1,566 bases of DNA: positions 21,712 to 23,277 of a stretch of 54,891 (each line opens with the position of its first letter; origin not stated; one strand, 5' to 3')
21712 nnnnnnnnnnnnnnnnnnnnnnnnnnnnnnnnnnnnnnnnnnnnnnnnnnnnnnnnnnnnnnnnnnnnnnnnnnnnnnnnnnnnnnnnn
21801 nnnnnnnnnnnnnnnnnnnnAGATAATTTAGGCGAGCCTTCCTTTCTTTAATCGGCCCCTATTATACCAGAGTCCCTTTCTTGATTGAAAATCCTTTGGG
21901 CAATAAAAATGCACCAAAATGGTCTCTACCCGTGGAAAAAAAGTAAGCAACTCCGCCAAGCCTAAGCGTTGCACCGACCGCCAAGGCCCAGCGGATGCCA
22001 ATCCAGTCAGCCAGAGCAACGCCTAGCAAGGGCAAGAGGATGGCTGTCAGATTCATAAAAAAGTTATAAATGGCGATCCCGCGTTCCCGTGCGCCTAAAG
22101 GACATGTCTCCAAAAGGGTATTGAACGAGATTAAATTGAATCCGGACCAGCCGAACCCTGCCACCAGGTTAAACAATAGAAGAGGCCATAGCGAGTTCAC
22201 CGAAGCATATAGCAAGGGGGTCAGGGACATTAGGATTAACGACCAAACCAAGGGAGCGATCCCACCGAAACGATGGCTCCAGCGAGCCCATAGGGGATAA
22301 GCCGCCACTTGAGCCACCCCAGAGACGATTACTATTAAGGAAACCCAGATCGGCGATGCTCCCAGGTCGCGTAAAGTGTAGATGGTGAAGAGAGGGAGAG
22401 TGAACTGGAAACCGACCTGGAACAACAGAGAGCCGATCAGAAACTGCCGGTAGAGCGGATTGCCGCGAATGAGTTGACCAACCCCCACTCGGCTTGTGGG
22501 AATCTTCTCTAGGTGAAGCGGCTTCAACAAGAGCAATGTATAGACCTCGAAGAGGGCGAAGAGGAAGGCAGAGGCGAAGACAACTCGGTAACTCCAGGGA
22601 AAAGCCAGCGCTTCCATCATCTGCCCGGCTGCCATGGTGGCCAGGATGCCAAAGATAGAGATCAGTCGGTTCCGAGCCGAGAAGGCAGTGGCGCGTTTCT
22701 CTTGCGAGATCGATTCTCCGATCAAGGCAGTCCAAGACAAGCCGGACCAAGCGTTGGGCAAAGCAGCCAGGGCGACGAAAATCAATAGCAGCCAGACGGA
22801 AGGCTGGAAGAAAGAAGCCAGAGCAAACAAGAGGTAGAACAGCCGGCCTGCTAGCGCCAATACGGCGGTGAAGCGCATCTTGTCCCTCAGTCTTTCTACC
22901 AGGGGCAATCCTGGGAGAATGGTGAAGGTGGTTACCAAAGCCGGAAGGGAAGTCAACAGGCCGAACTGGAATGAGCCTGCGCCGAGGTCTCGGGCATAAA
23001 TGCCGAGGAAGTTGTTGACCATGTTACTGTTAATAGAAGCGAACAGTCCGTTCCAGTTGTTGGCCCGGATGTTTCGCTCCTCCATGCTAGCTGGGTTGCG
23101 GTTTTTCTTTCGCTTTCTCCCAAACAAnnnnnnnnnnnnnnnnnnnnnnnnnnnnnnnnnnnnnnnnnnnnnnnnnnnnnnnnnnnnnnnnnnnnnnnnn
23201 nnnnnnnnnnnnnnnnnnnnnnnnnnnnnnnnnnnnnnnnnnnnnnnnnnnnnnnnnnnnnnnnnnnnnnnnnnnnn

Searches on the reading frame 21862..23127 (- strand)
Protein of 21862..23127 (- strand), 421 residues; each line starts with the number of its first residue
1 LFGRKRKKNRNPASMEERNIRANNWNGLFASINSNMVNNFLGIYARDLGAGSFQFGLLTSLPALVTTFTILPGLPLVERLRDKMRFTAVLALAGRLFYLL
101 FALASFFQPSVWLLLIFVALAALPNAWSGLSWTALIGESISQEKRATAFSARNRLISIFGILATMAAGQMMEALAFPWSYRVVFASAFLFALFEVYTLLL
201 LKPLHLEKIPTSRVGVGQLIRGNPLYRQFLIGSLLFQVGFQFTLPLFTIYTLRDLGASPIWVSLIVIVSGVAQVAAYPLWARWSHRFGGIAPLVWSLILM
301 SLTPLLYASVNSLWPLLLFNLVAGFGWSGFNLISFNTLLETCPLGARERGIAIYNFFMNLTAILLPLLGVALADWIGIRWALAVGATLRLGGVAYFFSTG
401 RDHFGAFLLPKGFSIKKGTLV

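Call 10: search_protein_families(library=pfam, proteins=[window:21862-23127:-])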
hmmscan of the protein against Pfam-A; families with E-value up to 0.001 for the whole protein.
window:21862-23127:- (421 aa): 2 families
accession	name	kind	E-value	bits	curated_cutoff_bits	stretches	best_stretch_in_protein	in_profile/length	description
PF07690.21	MFS_1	-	1.1e-30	107.2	33.4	2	230-394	2-166/347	Major Facilitator Superfamily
PF12832.13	MFS_1_like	-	1.4e-10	41.2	25.2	2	160-357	138-345/373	MFS_1 like family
